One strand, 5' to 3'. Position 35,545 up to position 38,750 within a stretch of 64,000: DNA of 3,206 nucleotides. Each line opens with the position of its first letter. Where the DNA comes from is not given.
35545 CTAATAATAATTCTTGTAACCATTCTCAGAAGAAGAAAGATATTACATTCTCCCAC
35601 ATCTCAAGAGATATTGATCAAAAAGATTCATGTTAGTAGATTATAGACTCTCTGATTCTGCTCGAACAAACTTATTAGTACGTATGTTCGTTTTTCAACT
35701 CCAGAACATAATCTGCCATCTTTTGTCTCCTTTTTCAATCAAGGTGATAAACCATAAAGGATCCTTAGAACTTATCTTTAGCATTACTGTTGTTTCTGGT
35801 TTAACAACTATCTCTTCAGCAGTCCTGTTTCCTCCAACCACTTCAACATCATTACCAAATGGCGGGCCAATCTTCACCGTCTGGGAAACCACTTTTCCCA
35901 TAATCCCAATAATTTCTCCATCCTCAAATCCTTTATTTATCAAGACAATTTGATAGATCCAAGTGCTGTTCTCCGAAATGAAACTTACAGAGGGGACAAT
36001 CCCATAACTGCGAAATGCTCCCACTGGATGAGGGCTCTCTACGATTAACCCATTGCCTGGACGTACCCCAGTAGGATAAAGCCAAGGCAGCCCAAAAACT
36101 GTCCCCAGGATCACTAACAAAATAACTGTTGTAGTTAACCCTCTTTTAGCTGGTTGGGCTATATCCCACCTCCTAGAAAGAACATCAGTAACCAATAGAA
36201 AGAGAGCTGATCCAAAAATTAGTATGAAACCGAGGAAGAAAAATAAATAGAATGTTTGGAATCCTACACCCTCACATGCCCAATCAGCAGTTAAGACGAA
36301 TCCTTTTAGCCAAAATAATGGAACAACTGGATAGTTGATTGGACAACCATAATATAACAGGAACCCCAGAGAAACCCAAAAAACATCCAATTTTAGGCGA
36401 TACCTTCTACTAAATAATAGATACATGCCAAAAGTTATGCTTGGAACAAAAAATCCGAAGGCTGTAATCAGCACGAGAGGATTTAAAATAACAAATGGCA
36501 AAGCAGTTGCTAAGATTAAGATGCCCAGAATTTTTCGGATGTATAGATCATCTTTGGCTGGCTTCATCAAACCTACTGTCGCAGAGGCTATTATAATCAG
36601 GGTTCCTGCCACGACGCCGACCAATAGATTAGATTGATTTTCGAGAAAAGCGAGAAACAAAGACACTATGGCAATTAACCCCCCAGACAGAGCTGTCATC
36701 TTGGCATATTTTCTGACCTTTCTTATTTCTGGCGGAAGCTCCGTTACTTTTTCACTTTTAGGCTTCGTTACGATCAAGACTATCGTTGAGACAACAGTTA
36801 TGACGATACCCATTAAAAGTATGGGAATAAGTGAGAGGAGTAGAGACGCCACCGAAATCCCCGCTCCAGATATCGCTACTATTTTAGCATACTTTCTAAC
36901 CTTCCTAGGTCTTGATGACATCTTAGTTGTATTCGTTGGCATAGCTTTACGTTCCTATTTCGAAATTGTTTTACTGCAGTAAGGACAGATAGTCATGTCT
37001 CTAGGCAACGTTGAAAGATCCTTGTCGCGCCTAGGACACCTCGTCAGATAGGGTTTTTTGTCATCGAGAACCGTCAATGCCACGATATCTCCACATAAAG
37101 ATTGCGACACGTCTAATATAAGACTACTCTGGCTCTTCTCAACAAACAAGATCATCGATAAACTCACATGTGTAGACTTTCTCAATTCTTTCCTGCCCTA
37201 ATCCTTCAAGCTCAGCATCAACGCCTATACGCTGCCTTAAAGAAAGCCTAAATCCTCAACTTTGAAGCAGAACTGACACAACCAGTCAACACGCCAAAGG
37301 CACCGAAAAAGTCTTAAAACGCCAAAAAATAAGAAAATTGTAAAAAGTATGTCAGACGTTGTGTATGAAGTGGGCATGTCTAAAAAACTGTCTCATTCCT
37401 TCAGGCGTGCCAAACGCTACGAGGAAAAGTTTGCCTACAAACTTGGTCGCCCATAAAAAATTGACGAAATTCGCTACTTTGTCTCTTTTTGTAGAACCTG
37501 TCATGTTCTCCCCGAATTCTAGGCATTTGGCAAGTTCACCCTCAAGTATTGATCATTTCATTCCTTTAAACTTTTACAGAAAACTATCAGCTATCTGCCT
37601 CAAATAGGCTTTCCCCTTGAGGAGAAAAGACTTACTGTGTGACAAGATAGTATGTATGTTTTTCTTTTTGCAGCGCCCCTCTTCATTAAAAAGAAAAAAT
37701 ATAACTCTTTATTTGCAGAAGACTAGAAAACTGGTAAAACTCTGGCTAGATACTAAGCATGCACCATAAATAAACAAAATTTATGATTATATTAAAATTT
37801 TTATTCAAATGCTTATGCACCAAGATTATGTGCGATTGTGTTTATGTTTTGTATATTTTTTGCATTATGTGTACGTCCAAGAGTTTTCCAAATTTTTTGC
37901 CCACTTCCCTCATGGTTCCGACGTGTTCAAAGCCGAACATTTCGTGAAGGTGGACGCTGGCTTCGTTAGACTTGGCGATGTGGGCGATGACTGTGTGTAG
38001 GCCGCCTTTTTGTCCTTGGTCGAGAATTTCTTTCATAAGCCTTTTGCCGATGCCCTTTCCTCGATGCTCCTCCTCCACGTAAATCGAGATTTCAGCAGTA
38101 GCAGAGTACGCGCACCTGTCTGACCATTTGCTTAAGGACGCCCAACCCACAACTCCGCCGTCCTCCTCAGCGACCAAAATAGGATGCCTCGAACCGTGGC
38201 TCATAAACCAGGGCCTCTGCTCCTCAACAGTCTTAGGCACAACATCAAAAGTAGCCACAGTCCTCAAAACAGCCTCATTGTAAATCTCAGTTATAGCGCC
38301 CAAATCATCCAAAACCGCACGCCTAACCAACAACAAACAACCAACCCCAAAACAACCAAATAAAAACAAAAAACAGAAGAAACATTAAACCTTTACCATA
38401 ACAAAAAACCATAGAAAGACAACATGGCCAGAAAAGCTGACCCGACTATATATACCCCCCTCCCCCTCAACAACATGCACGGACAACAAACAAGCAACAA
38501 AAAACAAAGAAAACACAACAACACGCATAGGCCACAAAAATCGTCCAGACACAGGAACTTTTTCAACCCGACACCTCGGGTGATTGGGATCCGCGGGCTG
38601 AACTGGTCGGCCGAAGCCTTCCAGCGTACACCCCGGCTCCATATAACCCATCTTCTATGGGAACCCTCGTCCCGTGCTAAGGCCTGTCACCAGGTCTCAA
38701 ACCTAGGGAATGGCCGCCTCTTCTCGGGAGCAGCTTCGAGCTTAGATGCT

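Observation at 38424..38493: Near-identical inverted intergenic element (G-runs + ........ + hairpin), 16 kb apart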

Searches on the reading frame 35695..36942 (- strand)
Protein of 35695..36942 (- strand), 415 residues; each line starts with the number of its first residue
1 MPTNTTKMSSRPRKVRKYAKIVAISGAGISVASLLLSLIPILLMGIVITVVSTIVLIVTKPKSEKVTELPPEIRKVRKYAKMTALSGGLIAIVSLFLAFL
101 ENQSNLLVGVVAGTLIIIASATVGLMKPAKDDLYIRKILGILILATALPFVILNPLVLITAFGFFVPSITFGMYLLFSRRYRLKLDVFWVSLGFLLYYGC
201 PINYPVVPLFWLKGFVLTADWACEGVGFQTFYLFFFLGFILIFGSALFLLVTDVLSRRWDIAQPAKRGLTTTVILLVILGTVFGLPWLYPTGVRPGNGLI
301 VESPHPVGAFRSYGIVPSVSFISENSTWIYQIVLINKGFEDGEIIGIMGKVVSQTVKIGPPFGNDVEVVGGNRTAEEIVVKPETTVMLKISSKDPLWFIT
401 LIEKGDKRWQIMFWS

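Call 9: search_protein_families(library=pfam, proteins=[window:35695-36942:-])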
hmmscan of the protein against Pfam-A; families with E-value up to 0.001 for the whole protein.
window:35695-36942:- (415 aa): 0 families

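Call 39: find_encoding_contigs(protein=window:35695-36942:-, flank=3500, max_places=8)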
Protein window:35695-36942:- (415 aa): 3 contigs read that carry it; 2 places shown.
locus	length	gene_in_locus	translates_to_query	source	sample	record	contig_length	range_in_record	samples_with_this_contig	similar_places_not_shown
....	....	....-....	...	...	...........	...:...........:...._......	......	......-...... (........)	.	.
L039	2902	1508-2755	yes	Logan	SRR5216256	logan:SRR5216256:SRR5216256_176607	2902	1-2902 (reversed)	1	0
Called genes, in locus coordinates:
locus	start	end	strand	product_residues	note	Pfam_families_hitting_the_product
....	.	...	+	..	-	?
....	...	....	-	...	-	-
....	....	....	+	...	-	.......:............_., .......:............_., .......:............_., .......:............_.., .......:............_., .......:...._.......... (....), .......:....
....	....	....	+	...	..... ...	-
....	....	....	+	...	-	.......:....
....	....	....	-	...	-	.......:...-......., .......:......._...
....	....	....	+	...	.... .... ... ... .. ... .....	-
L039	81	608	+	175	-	PF13302:Acetyltransf_3, PF13420:Acetyltransf_4, PF00583:Acetyltransf_1, PF13673:Acetyltransf_10, PF13508:Acetyltransf_7, PF12746:GNAT_acetyltran (faint), PF08445:FR47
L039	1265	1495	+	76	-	-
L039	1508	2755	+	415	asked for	-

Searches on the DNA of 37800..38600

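Call 29: search_rna_families(source=window, start=37800, end=38600, threshold=evalue, max_evalue=10)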
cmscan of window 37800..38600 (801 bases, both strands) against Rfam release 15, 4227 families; matches with E-value up to 10: 0.
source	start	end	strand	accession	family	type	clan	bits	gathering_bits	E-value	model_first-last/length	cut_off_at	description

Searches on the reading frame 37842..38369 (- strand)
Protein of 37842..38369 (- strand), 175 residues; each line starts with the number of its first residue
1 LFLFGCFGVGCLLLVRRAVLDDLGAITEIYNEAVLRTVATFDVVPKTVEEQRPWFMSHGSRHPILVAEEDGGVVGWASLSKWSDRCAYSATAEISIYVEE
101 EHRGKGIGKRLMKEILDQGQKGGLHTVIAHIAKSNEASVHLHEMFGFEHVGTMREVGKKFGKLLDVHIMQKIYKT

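Call 9: search_protein_families(library=pfam, proteins=[window:37842-38369:-])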
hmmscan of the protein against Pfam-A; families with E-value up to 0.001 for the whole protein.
window:37842-38369:- (175 aa): 9 families
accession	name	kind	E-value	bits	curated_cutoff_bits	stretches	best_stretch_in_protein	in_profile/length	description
PF00583.31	Acetyltransf_1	-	9.1e-22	78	20.7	1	46-147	19-116/116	Acetyltransferase (GNAT) family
PF13420.13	Acetyltransf_4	-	6.5e-18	65.7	24.3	1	19-167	5-154/155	Acetyltransferase (GNAT) domain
PF13302.13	Acetyltransf_3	-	1.3e-15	58.7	25.4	1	13-148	2-138/138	Acetyltransferase (GNAT) domain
PF13508.13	Acetyltransf_7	-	1.5e-14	54.5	27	1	62-148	3-83/84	Acetyltransferase (GNAT) domain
PF13673.13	Acetyltransf_10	-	2.5e-09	37.6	23.6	1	58-156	27-116/128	Acetyltransferase (GNAT) domain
PF08445.16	FR47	-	6.1e-08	33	22.1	1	95-150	26-80/86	FR47-like protein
PF14542.12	Acetyltransf_CG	-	6.8e-05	23.4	30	1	96-125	30-59/80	GCN5-related N-acetyl-transferase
PF12746.13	GNAT_acetyltran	-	0.00011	22.4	26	1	86-151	176-238/243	GNAT acetyltransferase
PF13527.13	Acetyltransf_9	-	0.00012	22.5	25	1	17-149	4-126/127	Acetyltransferase (GNAT) domain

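Call 38: find_encoding_contigs(protein=window:37845-38330:-, flank=4000, max_places=8)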
Protein seq(162 aa) (162 aa): no gene with exactly this product is on record in the collection.
